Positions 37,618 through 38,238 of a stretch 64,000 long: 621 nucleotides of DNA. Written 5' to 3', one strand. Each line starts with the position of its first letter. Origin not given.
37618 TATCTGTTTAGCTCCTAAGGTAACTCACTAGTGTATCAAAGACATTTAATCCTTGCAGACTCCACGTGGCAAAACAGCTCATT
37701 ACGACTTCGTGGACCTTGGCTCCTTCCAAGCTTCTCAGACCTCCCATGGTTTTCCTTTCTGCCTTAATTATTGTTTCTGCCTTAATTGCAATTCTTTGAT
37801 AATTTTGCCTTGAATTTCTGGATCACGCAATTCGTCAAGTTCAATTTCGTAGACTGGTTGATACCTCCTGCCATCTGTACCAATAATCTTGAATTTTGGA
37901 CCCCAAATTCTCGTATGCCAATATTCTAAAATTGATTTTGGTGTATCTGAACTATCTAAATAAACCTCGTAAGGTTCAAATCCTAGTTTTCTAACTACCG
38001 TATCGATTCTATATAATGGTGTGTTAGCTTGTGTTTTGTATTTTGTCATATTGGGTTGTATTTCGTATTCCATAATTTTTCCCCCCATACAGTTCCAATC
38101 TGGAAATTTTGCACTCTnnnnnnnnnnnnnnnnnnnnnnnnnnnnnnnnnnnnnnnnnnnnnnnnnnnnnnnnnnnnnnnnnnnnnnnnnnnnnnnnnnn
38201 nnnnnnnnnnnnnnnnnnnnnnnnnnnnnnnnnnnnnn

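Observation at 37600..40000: AT-rich (~33% GC) accessory islet with three unknown genes and a TrmB regulator, and a second TrmB-associated islet at 57090-59060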

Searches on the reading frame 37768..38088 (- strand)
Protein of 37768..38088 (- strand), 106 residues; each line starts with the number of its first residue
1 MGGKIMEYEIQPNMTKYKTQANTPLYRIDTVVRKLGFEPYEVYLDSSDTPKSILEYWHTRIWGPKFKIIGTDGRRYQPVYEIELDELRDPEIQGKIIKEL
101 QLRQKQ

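Call 3: search_protein_families(library=pfam, proteins=[window:37768-38088:-], max_evalue=0.1)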
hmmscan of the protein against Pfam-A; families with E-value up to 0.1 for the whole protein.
window:37768-38088:- (106 aa): 0 families

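Call 5: list_cluster_members(proteins=[window:37768-38088:-, window:38118-38555:-, window:38552-39067:-, window:39121-39912:+, window:36748-37548:-, window:40098-40721:-, window:40789-42447:+])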
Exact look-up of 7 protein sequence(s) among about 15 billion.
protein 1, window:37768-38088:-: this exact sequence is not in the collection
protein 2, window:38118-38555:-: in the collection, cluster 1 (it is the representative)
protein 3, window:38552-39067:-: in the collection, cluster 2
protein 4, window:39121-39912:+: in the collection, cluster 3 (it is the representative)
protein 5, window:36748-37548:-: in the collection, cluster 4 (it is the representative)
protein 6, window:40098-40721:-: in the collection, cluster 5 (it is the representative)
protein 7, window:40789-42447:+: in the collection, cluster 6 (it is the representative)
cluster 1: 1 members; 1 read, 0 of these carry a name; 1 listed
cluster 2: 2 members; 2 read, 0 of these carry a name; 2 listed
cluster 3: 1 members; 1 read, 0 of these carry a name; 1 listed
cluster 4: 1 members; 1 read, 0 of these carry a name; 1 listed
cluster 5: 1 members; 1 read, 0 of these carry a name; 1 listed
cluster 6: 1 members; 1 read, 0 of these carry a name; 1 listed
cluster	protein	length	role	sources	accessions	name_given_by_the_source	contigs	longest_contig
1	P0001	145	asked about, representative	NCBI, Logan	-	-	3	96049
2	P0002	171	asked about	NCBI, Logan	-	-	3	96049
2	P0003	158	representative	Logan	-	-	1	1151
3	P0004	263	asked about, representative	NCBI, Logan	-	-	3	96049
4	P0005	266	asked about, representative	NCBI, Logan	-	-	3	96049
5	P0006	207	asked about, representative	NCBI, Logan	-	-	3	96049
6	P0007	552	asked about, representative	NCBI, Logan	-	-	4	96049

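Call 7: find_encoding_contigs(protein=P0001, flank=10000, max_places=6)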
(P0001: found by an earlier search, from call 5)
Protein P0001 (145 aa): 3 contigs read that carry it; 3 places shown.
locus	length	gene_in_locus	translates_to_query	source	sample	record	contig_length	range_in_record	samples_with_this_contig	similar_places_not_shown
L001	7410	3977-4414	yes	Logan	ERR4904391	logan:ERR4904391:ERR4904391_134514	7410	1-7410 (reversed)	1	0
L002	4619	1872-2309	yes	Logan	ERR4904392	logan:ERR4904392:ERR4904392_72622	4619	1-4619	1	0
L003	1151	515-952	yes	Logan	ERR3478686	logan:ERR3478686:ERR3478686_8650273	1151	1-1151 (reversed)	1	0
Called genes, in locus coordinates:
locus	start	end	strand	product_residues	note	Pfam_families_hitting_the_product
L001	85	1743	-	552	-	PF00749:tRNA-synt_1c, PF03950:tRNA-synt_1c_C, PF20974:tRNA-synt_1c_C2 (weak)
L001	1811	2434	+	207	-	PF13489:Methyltransf_23, PF05175:MTS, PF06325:PrmA, PF13847:Methyltransf_31, PF08241:Methyltransf_11, PF08242:Methyltransf_12, PF13649:Methyltransf_25, PF07669:Eco57I (weak), +1 more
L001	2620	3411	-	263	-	PF01978:TrmB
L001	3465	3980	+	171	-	-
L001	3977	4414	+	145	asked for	-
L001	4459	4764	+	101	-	-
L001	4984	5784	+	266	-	PF01926:MMR_HSR1, PF02421:FeoB_N (weak), PF02824:TGS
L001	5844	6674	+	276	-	PF02811:PHP, PF13263:PHP_C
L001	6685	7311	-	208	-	-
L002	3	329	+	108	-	?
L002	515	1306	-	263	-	PF01978:TrmB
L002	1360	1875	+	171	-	-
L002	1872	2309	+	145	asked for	-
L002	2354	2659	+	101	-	-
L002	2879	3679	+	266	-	PF01926:MMR_HSR1, PF02421:FeoB_N (weak), PF02824:TGS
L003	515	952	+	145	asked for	-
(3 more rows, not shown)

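Call 17: find_homologous_proteins(query=window:37768-38073:-, max_evalue=0.01)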
Query window:37768-38073:- (101 aa): 1 proteins with E <= 0.01 among 2 candidates.
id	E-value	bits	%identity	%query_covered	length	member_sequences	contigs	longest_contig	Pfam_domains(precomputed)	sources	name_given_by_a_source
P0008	9.0e-62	224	100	100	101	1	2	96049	-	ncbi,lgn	-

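Call 20: search_protein_families(library=phrogs, proteins=[window:37768-38088:-], max_evalue=1)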
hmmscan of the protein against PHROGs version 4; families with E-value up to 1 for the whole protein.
window:37768-38088:- (106 aa): 0 families

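Call 21: search_protein_families(library=padloc, proteins=[window:37768-38088:-], max_evalue=1)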
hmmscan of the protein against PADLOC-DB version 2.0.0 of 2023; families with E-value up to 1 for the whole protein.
window:37768-38088:- (106 aa): 0 families

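Call 62: search_solved_structures(query=window:37768-38073:-, max_evalue=10)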
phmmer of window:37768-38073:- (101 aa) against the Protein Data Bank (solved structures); distinct sequences matched with E-value up to 10: 0.

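Call 72: search_protein_families(library=ncbifam, proteins=[window:37768-38073:-], max_evalue=0.01)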
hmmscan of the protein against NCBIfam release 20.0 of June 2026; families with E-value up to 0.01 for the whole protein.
window:37768-38073:- (101 aa): 0 families

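Call 75: find_related_loci(query=window:37768-38073:-, collection=viral_contigs, flank=5000)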
Query window:37768-38073:- (101 aa) in viral_contigs; peptide patterns used: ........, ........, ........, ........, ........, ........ (x = any residue, [..] = any of these).
14 stretches matched a pattern, but none encodes a relative of the query by tblastn (E <= 1e-3).

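Call 93: search_dna_similar(query=window:37768-38073:-, collection=phages, mode=protein, max_evalue=0.01, max_rows=5)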
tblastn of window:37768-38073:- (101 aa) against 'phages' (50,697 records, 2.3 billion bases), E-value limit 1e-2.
No match.

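Call 103: find_encoding_contigs(protein=P0007, flank=6000, max_places=6)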
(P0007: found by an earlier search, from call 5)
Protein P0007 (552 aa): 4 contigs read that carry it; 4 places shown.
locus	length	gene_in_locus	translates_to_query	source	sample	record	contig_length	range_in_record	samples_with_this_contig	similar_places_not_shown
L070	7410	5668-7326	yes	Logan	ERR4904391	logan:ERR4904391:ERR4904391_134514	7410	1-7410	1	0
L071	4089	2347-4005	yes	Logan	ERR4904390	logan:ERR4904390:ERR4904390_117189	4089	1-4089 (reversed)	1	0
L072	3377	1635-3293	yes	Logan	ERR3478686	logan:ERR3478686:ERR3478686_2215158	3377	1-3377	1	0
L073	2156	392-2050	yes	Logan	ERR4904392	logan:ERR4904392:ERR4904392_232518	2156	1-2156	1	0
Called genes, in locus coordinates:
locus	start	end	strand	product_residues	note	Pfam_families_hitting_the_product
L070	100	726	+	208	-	-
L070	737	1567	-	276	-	PF02811:PHP, PF13263:PHP_C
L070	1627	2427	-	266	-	PF01926:MMR_HSR1, PF02421:FeoB_N (weak), PF02824:TGS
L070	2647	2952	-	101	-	-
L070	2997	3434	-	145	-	-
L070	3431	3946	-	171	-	-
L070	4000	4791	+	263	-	PF01978:TrmB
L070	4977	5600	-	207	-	PF13489:Methyltransf_23, PF05175:MTS, PF06325:PrmA, PF13847:Methyltransf_31, PF08241:Methyltransf_11, PF08242:Methyltransf_12, PF13649:Methyltransf_25, PF07669:Eco57I (weak), +1 more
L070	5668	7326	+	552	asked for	PF00749:tRNA-synt_1c, PF03950:tRNA-synt_1c_C, PF20974:tRNA-synt_1c_C2 (weak)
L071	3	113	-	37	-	?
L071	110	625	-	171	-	-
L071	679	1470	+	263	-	PF01978:TrmB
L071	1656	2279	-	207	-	PF13489:Methyltransf_23, PF05175:MTS, PF06325:PrmA, PF13847:Methyltransf_31, PF08241:Methyltransf_11, PF08242:Methyltransf_12, PF13649:Methyltransf_25, PF07669:Eco57I (weak), +1 more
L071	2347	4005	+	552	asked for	PF00749:tRNA-synt_1c, PF03950:tRNA-synt_1c_C, PF20974:tRNA-synt_1c_C2 (weak)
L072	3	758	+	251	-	?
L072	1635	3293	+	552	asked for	PF00749:tRNA-synt_1c, PF03950:tRNA-synt_1c_C, PF20974:tRNA-synt_1c_C2 (weak)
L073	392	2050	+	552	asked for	PF00749:tRNA-synt_1c, PF03950:tRNA-synt_1c_C, PF20974:tRNA-synt_1c_C2 (weak)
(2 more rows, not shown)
